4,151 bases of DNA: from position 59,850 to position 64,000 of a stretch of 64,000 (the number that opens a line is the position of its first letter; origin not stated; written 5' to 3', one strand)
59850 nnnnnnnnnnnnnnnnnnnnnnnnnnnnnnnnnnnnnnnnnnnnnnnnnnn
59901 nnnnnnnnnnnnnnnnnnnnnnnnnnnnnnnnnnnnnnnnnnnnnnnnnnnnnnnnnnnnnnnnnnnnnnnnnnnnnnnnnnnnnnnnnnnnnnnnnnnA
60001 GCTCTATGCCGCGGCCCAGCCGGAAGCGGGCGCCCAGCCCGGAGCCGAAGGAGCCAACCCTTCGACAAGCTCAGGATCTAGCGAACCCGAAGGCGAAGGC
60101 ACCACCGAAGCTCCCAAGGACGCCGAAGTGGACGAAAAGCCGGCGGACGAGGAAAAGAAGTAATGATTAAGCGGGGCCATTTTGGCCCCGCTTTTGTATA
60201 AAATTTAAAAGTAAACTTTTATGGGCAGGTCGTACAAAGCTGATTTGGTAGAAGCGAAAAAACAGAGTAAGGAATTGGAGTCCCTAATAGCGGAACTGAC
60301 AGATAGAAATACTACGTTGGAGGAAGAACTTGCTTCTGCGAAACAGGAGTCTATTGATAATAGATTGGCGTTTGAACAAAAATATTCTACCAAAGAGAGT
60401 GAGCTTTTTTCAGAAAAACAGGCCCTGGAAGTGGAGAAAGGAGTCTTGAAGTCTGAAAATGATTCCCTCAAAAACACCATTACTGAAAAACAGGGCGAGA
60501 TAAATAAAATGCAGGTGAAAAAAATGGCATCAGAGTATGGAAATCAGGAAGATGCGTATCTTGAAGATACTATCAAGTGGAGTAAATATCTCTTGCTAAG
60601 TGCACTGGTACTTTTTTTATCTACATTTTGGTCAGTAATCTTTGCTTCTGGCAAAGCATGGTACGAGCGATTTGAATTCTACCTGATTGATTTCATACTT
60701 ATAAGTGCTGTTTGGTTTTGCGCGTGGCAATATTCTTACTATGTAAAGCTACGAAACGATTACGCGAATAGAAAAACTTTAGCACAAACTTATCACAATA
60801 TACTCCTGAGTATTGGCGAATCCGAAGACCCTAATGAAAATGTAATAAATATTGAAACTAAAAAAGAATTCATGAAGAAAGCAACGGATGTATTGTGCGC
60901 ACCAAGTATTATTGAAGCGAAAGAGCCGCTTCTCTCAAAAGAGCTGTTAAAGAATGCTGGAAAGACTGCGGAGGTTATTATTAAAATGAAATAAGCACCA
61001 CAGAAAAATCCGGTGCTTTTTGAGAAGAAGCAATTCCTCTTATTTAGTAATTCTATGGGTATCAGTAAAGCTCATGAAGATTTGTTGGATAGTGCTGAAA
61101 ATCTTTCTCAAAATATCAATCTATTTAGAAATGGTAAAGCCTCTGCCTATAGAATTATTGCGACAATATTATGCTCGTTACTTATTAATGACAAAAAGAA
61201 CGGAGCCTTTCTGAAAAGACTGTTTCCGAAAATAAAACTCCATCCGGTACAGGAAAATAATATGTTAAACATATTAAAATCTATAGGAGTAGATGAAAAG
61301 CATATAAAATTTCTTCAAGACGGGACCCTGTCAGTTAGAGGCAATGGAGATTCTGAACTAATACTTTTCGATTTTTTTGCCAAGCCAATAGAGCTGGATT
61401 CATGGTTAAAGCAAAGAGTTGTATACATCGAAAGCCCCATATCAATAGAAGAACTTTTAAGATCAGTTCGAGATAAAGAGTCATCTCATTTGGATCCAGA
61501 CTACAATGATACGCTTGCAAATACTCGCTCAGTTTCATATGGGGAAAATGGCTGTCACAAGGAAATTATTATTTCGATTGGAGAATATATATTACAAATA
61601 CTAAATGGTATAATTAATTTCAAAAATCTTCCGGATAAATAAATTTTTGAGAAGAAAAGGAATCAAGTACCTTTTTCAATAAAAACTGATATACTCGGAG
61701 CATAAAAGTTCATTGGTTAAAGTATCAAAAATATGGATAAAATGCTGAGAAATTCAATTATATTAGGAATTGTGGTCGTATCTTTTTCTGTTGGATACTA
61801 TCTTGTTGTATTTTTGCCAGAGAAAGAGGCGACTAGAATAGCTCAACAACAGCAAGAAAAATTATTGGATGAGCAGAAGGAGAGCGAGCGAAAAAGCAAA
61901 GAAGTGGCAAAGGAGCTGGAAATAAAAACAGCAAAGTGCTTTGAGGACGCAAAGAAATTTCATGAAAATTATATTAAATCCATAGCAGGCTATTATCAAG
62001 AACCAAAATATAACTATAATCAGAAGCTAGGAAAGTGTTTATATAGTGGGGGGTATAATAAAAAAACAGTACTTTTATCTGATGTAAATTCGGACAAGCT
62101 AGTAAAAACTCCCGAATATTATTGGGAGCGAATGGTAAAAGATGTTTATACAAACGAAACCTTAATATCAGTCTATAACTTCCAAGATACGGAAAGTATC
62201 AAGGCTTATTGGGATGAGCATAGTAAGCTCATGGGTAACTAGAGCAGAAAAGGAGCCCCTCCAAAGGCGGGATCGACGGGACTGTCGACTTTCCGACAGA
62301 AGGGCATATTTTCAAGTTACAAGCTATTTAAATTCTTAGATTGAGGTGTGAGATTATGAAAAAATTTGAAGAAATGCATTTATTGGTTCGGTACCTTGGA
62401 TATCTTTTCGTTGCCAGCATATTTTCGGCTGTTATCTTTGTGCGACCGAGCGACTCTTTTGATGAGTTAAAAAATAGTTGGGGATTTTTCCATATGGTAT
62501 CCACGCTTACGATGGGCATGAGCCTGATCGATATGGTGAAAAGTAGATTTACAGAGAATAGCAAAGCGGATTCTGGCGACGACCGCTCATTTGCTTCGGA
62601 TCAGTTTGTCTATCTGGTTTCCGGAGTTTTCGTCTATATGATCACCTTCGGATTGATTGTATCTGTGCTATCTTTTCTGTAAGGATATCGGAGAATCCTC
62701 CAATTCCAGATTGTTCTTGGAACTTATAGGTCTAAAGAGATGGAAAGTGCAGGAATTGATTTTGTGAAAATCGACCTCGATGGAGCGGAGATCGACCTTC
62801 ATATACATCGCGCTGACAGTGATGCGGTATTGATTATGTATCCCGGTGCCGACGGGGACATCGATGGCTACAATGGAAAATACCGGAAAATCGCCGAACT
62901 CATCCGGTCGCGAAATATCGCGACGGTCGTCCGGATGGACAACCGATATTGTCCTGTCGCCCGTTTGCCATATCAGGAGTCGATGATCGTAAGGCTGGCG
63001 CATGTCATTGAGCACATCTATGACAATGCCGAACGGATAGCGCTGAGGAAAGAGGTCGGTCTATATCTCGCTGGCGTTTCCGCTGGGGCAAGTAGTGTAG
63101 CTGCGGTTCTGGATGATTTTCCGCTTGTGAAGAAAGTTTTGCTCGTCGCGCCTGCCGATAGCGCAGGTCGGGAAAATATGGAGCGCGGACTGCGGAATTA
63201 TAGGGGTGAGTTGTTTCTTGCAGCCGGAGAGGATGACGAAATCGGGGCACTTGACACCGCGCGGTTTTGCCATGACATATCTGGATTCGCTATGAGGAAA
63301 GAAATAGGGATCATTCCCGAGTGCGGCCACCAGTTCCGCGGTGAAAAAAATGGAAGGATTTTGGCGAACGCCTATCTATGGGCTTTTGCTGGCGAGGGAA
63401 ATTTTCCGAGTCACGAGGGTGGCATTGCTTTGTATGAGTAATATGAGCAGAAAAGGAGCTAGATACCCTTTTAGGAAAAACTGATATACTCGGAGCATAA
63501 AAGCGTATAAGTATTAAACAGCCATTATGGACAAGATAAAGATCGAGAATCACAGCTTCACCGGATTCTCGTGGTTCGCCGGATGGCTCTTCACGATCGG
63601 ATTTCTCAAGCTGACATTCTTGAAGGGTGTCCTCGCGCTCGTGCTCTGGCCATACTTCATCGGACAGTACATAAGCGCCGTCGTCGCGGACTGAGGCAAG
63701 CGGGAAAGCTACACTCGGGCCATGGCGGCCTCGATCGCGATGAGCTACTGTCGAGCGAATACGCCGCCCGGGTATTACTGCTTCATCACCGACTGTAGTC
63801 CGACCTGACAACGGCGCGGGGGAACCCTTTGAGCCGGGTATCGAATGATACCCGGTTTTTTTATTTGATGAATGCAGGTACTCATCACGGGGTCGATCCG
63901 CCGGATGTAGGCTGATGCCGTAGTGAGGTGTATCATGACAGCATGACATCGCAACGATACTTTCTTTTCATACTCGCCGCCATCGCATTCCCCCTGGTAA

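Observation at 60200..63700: Strongly AT-rich island after dnaK carrying cassette-like small membrane/secreted hypothetical genes, each led by a repeated extended -10 promoter motif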

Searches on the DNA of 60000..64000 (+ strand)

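Call 22: search_rna_families(source=window, start=60000, end=64000, threshold=evalue, max_evalue=5)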
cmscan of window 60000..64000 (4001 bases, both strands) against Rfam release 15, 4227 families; matches with E-value up to 5: 3.
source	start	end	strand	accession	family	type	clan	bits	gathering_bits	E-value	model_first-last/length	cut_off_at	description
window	60156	60222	+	RF01808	MicX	Gene; sRNA;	-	20.2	75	0.26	1-194/194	no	MicX Vibrio cholerae sRNA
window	60170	60222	-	RF00558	L20_leader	Cis-reg; leader;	-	19.6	58.7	1.8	61-114/127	no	Ribosomal protein L20 leader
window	61299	61354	+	RF01162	sn668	Gene; snRNA; snoRNA; CD-box;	-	18.9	40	3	1-65/65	no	Small nucleolar RNA sn668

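Call 110: search_dna_similar(query=window:60200-63700:+, collection=phages, mode=distant, max_rows=10)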
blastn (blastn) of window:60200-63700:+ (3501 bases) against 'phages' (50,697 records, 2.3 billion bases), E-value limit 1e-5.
No match.

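Call 111: search_dna_similar(query=window:60200-63700:+, collection=plasmids, mode=distant, max_rows=10)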
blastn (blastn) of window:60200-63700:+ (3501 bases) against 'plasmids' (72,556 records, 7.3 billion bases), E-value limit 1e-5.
No match.
